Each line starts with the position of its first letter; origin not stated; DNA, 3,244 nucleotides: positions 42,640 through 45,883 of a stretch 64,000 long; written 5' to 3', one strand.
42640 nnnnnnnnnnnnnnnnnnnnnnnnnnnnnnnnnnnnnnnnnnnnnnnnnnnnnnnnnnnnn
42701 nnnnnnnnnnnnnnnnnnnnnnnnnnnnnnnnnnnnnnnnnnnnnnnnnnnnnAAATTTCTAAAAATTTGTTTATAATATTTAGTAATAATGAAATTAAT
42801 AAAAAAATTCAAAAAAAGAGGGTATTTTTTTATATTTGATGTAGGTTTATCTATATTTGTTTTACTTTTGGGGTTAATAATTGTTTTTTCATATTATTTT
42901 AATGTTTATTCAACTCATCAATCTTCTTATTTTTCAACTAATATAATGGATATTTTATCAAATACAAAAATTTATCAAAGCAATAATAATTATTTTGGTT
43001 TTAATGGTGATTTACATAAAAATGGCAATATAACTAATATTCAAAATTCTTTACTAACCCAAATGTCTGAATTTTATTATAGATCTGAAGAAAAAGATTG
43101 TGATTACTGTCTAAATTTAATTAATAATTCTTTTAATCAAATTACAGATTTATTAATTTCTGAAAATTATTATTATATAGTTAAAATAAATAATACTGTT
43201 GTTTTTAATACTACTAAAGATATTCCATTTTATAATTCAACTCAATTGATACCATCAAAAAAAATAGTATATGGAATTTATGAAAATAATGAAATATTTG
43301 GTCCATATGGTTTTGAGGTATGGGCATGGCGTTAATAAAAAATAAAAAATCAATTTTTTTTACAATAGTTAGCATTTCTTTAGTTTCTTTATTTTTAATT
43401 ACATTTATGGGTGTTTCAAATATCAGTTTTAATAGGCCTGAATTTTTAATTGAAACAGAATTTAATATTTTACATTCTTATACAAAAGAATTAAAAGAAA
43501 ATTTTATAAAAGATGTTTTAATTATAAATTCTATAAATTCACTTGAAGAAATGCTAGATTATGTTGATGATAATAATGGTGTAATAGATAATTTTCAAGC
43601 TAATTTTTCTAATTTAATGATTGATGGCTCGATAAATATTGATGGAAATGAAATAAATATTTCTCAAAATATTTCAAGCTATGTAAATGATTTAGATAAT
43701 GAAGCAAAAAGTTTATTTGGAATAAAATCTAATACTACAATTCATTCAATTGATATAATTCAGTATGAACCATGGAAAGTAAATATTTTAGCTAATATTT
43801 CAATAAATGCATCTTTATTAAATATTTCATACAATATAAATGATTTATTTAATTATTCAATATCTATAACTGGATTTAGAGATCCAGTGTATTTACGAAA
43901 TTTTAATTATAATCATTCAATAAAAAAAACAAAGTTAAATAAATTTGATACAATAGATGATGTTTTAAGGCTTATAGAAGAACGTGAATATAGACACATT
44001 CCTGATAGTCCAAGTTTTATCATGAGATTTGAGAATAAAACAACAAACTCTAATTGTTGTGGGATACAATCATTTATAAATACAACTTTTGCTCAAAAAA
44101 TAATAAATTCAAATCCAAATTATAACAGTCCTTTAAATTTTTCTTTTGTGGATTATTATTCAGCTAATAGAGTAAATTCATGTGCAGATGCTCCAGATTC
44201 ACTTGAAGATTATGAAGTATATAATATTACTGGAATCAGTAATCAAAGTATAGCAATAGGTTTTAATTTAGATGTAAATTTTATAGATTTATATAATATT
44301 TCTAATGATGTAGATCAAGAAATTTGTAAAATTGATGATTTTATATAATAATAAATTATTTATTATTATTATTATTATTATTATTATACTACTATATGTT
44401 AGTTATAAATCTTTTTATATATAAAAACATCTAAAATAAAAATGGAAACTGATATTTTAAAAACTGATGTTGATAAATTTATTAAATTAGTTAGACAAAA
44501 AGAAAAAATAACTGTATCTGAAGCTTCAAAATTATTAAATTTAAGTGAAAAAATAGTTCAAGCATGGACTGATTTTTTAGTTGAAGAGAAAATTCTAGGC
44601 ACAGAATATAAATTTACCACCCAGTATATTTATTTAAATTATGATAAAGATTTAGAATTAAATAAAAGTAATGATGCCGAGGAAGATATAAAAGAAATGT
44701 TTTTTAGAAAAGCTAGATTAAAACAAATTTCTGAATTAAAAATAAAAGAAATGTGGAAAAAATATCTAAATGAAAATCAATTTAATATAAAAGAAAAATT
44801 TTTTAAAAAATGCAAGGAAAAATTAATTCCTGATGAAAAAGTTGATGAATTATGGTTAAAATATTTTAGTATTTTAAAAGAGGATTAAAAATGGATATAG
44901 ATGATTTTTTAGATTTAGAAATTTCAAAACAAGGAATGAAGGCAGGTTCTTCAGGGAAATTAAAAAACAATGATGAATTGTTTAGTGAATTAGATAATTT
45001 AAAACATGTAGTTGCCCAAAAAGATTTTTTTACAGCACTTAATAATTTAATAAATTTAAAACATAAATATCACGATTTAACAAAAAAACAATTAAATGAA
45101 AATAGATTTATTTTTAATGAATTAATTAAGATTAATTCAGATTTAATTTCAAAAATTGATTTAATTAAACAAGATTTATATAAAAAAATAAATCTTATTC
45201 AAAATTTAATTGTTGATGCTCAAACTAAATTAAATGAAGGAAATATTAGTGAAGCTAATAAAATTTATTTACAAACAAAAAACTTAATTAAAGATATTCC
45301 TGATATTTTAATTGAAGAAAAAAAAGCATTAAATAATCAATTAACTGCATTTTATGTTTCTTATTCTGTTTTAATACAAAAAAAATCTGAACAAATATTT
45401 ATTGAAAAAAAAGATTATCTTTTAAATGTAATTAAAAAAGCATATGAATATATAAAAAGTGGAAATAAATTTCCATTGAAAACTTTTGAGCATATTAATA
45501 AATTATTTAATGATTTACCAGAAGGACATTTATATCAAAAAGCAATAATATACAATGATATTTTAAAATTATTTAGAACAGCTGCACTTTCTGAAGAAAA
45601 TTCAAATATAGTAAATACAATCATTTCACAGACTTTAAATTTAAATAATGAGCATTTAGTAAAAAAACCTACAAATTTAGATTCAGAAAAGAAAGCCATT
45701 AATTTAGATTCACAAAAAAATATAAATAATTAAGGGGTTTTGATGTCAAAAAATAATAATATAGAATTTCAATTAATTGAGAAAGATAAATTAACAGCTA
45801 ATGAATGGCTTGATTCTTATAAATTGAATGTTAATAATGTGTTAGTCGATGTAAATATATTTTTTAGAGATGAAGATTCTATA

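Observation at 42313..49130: Complete archaeal type IV pilus-like locus with pilin-like genes and a FlaJ/TadC platform split into two single-domain genes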

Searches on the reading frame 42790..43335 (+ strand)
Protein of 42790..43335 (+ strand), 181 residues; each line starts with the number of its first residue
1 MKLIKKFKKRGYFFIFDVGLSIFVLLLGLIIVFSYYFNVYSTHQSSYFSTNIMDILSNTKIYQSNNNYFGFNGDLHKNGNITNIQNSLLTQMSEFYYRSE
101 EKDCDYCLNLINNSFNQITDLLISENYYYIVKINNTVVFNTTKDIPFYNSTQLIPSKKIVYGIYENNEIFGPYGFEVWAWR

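Call 3: search_protein_families(library=pfam, proteins=[window:42790-43335:+], max_evalue=1)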
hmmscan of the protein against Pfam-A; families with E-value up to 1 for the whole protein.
window:42790-43335:+ (181 aa): 1 family
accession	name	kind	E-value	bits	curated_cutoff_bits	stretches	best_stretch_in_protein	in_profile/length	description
PF06637.16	PV-1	-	0.12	11.6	30.1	1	12-123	26-124/439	PV-1 protein (PLVAP)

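Call 4: search_protein_families(library=ncbifam, proteins=[window:42790-43335:+], max_evalue=1)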
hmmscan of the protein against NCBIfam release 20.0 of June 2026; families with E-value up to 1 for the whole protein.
window:42790-43335:+ (181 aa): 0 families

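Call 40: find_homologous_proteins(query=window:42790-43335:+, max_evalue=0.001)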
Query window:42790-43335:+ (181 aa): 4 proteins with E <= 0.001 among 55 candidates.
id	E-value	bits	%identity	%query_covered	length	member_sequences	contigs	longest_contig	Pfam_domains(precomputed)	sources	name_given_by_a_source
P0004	1.3e-113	395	100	100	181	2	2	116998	-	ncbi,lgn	ncbi:MAG: hypothetical protein ACOC3X_01680 [Nanoarchaeota archaeon]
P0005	1.6e-72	261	64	97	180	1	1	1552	-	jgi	jgi:hypothetical protein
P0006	9.0e-64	233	61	100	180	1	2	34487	-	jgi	jgi:hypothetical protein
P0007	4.7e-42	162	42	96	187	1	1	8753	-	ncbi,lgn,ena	-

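Call 51: predict_structure(alignment_id=A2)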
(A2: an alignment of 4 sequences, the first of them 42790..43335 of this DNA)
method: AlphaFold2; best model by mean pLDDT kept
length: 181 residues; sequences in the alignment: 4
mean_pLDDT: 48.0   pTM: 0.33
mean pLDDT of the five models: 48.0, 47.1, 43.9, 43.5, 43.1
residues with pLDDT >= 90: 0; 70-90: 10; 50-70: 75; < 50: 96
segments of 3 or more residues with pLDDT < 50: 1-12, 36-88, 117-125, 160-170
pLDDT, mean of each block of 10 residues (from residue 1): 37 60 73 52 30 31 36 37 42 50 53 49 51 62 53 51 40 57 55
secondary structure, 60 per line:
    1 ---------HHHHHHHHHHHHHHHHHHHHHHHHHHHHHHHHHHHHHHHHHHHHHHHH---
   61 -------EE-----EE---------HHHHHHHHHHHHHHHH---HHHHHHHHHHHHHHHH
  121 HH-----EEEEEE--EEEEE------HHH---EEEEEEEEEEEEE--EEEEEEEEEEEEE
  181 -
elements in order: H10-57 H86-101 H105-122 E128-133 E136-140 E153-165 E168-180

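Call 64: search_protein_families(library=pfam, alignment_id=A4, max_evalue=0.1)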
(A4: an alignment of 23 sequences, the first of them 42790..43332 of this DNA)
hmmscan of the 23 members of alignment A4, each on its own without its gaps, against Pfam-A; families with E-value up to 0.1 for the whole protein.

A. member 1, window:42790-43332:+ (181 aa): 0 families

B. families by the number of members that match (of 23 scanned): 7 families
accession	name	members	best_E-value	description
PF23870.1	DUF7225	1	0.0078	Domain of unknown function (DUF7225)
PF23306.1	VPS8_N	1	0.02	VPS8-like, N-terminal beta propeller repeats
PF17285.8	PRMT5_TIM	1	0.044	PRMT5 TIM barrel domain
PF09562.16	RE_LlaMI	1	0.048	LlaMI restriction endonuclease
PF09451.16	ATG27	1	0.073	Autophagy-related protein 27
PF21551.2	CSL4_N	1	0.075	Exosome complex component CSL4, N-terminal domain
PF23959.1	DUF7288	1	0.097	Family of unknown function (DUF7288)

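Call 67: search_solved_structures(query=A4, max_evalue=1)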
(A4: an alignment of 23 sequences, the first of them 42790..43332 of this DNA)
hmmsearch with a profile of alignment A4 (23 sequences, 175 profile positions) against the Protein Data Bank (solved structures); distinct sequences matched with E-value up to 1: 6.
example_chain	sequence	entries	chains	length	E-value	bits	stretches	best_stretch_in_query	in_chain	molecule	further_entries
7pno_A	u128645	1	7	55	0.071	16.5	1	44-86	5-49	Phosphoprotein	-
7pon_A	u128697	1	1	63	0.085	16.2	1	44-86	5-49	Phosphoprotein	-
3djw_A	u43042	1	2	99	0.094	16.1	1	47-121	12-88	ORF99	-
8poq_A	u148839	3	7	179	0.15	15.4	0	43-73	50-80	Leucine--tRNA ligase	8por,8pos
3df6_A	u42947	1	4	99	0.22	14.8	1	47-121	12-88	ORF99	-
7kae_A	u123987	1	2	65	0.47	13.8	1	69-104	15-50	Regulatory protein rop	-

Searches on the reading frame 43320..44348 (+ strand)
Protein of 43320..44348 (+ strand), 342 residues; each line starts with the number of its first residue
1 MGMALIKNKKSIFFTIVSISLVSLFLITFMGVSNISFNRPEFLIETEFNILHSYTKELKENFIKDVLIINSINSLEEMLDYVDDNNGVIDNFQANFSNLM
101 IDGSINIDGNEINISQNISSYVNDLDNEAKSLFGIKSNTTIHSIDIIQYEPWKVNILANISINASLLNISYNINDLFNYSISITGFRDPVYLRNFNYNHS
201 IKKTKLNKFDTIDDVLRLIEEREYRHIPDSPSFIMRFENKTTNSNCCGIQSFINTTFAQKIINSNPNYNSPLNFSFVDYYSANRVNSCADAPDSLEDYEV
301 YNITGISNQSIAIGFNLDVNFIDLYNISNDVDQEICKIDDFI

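Call 3: search_protein_families(library=pfam, proteins=[window:43320-44348:+], max_evalue=1)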
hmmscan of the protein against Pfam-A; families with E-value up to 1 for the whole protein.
window:43320-44348:+ (342 aa): 0 families

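Call 4: search_protein_families(library=ncbifam, proteins=[window:43320-44348:+], max_evalue=1)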
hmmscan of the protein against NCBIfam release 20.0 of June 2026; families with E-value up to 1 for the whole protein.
window:43320-44348:+ (342 aa): 2 families
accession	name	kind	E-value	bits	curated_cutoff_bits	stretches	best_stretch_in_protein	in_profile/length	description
NF009326.0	PRK12681.1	equivalog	0.0058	16.1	436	1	169-199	257-287/324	HTH-type transcriptional regulator CysB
NF041636.1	slam_lipo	equivalog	0.1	12.9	80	1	83-129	68-113/154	Slam-dependent surface lipoprotein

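Call 65: search_protein_families(library=pfam, alignment_id=A5, max_evalue=0.1)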
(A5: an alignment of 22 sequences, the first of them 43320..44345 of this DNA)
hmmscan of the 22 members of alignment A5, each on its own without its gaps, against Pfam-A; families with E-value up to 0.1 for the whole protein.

A. member 1, window:43320-44345:+ (342 aa): 0 families

B. families by the number of members that match (of 22 scanned): 10 families
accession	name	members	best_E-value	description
PF13313.11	DUF4082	1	0.0049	Domain of unknown function (DUF4082)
PF04620.18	FlaA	1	0.0086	Flagellar filament outer layer protein Flaa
PF08126.16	Propeptide_C25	1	0.0091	Propeptide_C25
PF25829.1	DUF7953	1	0.016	Domain of unknown function (DUF7953)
PF18936.5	DUF5684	1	0.025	Family of unknown function (DUF5684)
PF03764.24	EFG_IV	1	0.027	Elongation factor G, domain IV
PF04932.20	Wzy_C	1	0.065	O-Antigen ligase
PF16954.10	HRG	1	0.066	Haem-transporter, endosomal/lysosomal, haem-responsive gene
PF02622.21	DUF179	1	0.068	AlgH-like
PF15072.12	HROB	1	0.076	Homologous recombination OB-fold protein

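Call 68: search_solved_structures(query=A5, max_evalue=1)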
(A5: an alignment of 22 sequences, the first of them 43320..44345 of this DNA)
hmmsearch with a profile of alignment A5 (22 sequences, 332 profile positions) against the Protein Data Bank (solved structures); distinct sequences matched with E-value up to 1: 0.

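Call 75: search_protein_representatives(protein=window:43320-44348:+)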
Query: 342 residues. Proteins with E-value up to 0.001 (for the whole library): 517; up to 1e-10: 174; up to 1e-30: 6. The best 150 are listed.
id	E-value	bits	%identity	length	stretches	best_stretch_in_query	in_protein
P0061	2.8e-213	723.5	100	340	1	3-342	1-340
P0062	9.9e-59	215.7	40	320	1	6-328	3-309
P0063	9.9e-47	176.2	36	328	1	1-329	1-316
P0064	1.5e-41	159.3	34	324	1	8-328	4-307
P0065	5.0e-38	147.6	33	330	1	6-336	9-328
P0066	2.2e-31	125.8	32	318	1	8-333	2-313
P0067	8.7e-29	117.3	30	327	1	9-329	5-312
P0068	1.2e-28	116.8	29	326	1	2-329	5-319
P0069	4.0e-28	115.1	31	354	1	8-309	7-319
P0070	3.7e-27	111.9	28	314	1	9-263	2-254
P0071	1.1e-26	110.4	27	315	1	8-290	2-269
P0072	1.6e-26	109.8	29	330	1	9-331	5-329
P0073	3.2e-25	105.6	31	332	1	6-328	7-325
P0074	1.6e-24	103.3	30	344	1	7-262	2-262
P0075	5.2e-24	101.6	26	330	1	5-258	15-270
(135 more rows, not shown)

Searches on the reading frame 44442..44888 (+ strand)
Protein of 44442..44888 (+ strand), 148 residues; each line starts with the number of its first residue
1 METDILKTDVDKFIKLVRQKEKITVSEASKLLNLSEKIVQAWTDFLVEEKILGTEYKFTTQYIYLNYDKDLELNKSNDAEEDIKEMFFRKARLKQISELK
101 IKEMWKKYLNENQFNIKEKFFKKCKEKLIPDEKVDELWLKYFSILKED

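Call 3: search_protein_families(library=pfam, proteins=[window:44442-44888:+], max_evalue=1)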
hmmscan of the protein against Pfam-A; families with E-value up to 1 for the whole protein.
window:44442-44888:+ (148 aa): 7 families
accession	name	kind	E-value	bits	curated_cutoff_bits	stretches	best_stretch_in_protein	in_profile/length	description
PF04219.17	DUF413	-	0.0026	18.1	25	1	118-145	49-76/90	Protein of unknown function, DUF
PF08280.17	HTH_Mga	-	0.0035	17.7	23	1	16-47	13-44/59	M protein trans-acting positive regulator (MGA) HTH domain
PF13384.12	HTH_23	-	0.073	13.4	24.6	1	13-42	10-37/50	Homeodomain-like domain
PF08220.18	HTH_DeoR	-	0.088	13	21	1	12-37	4-29/57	DeoR-like helix-turn-helix domain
PF12728.13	HTH_17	-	0.096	13.4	27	1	24-43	3-22/51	Helix-turn-helix domain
PF13542.12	HTH_Tnp_ISL3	-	0.18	11.7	27.4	1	15-42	22-46/51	Helix-turn-helix domain of transposase family ISL3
PF16493.11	Meis_PKNOX_N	-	0.27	12.1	27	1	4-63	46-106/116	TALE/MEIS homeobox family N-terminal domain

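Call 4: search_protein_families(library=ncbifam, proteins=[window:44442-44888:+], max_evalue=1)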
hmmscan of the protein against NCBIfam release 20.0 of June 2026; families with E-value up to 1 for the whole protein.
window:44442-44888:+ (148 aa): 4 families
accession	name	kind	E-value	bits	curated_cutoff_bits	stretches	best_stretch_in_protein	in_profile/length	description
NF038105.1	acin_NF038105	hypoth_equivalog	0.0053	16.5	50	1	92-109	17-34/62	NF038105 family protein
TIGR01764.1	excise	domain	0.023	15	28.8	1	23-43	2-22/49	excisionase family DNA-binding protein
NF053576.1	RecJ_archaeal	equivalog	0.32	9.8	360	1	62-147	191-274/452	RecJ family nuclease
NF008252.0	PRK11027.1-2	equivalog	0.53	10.4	135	0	118-146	60-88/119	hypothetical protein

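Call 41: find_homologous_proteins(query=window:44442-44888:+, max_evalue=0.001)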
Query window:44442-44888:+ (148 aa): 53 proteins with E <= 0.001 among 98 candidates.
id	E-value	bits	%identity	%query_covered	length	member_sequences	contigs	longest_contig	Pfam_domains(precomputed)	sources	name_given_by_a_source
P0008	7.6e-85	300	99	100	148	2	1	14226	-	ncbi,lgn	ncbi:MAG: hypothetical protein ACOC3X_02120 [Nanoarchaeota archaeon]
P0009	1.2e-49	186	64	100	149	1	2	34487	-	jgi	jgi:phage antirepressor YoqD-like protein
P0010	4.5e-49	184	61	100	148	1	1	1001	-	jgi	jgi:phage antirepressor YoqD-like protein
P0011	3.5e-39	152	53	97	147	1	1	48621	-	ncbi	-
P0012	1.1e-37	147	52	100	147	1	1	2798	-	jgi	-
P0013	4.3e-37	146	49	100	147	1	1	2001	-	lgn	-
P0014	7.9e-37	145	50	98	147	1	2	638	-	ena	-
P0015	9.7e-36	141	52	100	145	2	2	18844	-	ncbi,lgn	ncbi:MAG: hypothetical protein ACOCZ6_00890 [Nanoarchaeota archaeon]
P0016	8.4e-35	138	50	100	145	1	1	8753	-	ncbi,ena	-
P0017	1.3e-34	138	50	100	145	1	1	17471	-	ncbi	ncbi:MAG: hypothetical protein ACQESF_04690 [Nanobdellota archaeon]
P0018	6.0e-34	135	49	98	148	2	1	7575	-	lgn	-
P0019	1.1e-33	135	46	99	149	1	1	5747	-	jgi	jgi:hypothetical protein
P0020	1.6e-33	134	47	100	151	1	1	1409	-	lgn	-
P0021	3.0e-33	133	45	95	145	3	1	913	-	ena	-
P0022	4.5e-33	133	49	97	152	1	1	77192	-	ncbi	ncbi:MAG: hypothetical protein QXK37_00960 [Candidatus Woesearchaeota archaeon]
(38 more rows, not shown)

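Call 49: predict_structure(alignment_id=A1)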
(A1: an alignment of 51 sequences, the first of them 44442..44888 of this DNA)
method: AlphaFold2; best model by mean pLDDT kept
length: 148 residues; sequences in the alignment: 51
mean_pLDDT: 82.8   pTM: 0.42
mean pLDDT of the five models: 82.8, 80.6, 79.2, 78.6, 71.0
residues with pLDDT >= 90: 56; 70-90: 69; 50-70: 7; < 50: 16
segments of 3 or more residues with pLDDT < 50: 1-4, 69-79
pLDDT, mean of each block of 10 residues (from residue 1): 57 90 93 93 92 90 76 44 81 91 90 88 87 88 81
secondary structure, 60 per line:
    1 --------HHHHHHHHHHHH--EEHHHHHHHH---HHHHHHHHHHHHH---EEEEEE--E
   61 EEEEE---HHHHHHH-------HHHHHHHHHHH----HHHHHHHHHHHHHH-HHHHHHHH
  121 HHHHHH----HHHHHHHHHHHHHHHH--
elements in order: H9-20 H25-32 H36-48 E52-57 E60-65 H69-75 H83-93 H98-111 H113-126 H131-146

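Call 52: fold_search(model_id=the predicted structure, library=pdb)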
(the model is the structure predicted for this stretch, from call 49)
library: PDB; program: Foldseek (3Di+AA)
matches with E <= 10: 1705; with E <= 0.001: 4
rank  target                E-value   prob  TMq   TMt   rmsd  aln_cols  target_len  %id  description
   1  5jls                  4.2e-04  1.00  0.39  0.43  12.3       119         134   19  Crystal Structure of Adhesin competence repressor (AdcR) from Streptococcus pyogenes (C-terminally His tagged) (released 2017-05-03)
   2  7wze_Y                8.9e-04  1.00  0.38  0.35  12.3       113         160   16  Structure of Transcriptional regulator from Bacillus subtilis (strain 168) (released 2022-04-20)
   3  9ff3                  8.9e-04  1.00  0.40  0.35  15.1       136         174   18  The structure of delta-ScoC, a global regulator protein from Geobacillus kaustophilus T-1 (released 2025-06-04)
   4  7el3_B                9.4e-04  1.00  0.40  0.43  12.3       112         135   16  Crystal structure of HpaR-DNA complex from Acinetobacter baumannii (released 2022-01-19)
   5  4rs8_B                1.1e-03  1.00  0.41  0.72   4.8        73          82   22  Apo structure of novel pNOB8 plasmid centromere binding protein (released 2015-09-16)
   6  5k5q_C                1.1e-03  1.00  0.41  0.65   7.1        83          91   20  Structure of AspA-DNA complex: novel centromere bindng protein-centromere complex (released 2016-06-01)
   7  4omz_B                1.6e-03  1.00  0.39  0.57   6.0        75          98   13  Crystal Structure of NolR from Sinorhizobium fredii (released 2014-04-16)
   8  5k5q_B                1.7e-03  1.00  0.41  0.64   5.8        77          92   22  Structure of AspA-DNA complex: novel centromere bindng protein-centromere complex (released 2016-06-01)
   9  5k5q_A                2.0e-03  1.00  0.41  0.66   7.0        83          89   20  Structure of AspA-DNA complex: novel centromere bindng protein-centromere complex (released 2016-06-01)
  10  5jlu                  2.0e-03  1.00  0.39  0.42  12.0       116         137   19  Crystal Structure of Adhesin competence repressor (AdcR) from Streptococcus pyogenes (released 2017-05-03)
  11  5f7q_E                2.1e-03  1.00  0.36  0.15   3.5        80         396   24  ROK repressor Lmo0178 from Listeria monocytogenes bound to operator (released 2016-09-07)
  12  5f7q_C                2.1e-03  1.00  0.33  0.14   4.3        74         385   22  ROK repressor Lmo0178 from Listeria monocytogenes bound to operator (released 2016-09-07)
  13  7wze_A                2.1e-03  1.00  0.40  0.37  11.5       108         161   16  Structure of Transcriptional regulator from Bacillus subtilis (strain 168) (released 2022-04-20)
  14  9e6a_A                2.1e-03  1.00  0.33  0.21   6.2        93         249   18  Pseudomonas putida KT2440 IclR-type transcription factor (PP_2609) (released 2025-11-12)
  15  4rs8_A                2.2e-03  1.00  0.41  0.70   6.6        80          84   24  Apo structure of novel pNOB8 plasmid centromere binding protein (released 2015-09-16)
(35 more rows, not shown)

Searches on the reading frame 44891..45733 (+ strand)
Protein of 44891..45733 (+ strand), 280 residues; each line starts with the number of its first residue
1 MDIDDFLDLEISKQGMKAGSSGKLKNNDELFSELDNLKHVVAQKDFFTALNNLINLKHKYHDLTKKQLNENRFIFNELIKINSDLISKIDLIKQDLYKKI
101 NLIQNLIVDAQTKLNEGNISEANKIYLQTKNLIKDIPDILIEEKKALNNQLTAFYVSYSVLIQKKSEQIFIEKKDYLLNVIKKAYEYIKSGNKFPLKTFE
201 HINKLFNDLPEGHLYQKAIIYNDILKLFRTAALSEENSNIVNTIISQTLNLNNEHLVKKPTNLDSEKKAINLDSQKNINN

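Call 3: search_protein_families(library=pfam, proteins=[window:44891-45733:+], max_evalue=1)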
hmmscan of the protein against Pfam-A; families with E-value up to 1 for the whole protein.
window:44891-45733:+ (280 aa): 3 families
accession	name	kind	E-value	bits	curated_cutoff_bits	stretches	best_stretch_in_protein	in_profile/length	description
PF02025.20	IL5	-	0.12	13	24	1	28-78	44-94/112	Interleukin 5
PF23353.1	BBS2_hp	-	0.13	12.8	27.7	0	90-136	22-68/98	BBS2 hairpin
PF08283.16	Gemini_AL1_M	-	0.15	12.6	24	0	157-217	21-83/107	Geminivirus rep protein central domain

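Call 4: search_protein_families(library=ncbifam, proteins=[window:44891-45733:+], max_evalue=1)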
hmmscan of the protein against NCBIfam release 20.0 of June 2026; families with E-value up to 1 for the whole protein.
window:44891-45733:+ (280 aa): 1 family
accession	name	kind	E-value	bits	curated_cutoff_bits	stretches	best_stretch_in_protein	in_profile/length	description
NF049903.1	FTN_0599_fam_GGCT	exception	0.0023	17.5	480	1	104-189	18-103/266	gamma-glutamylcyclotransferase ChaC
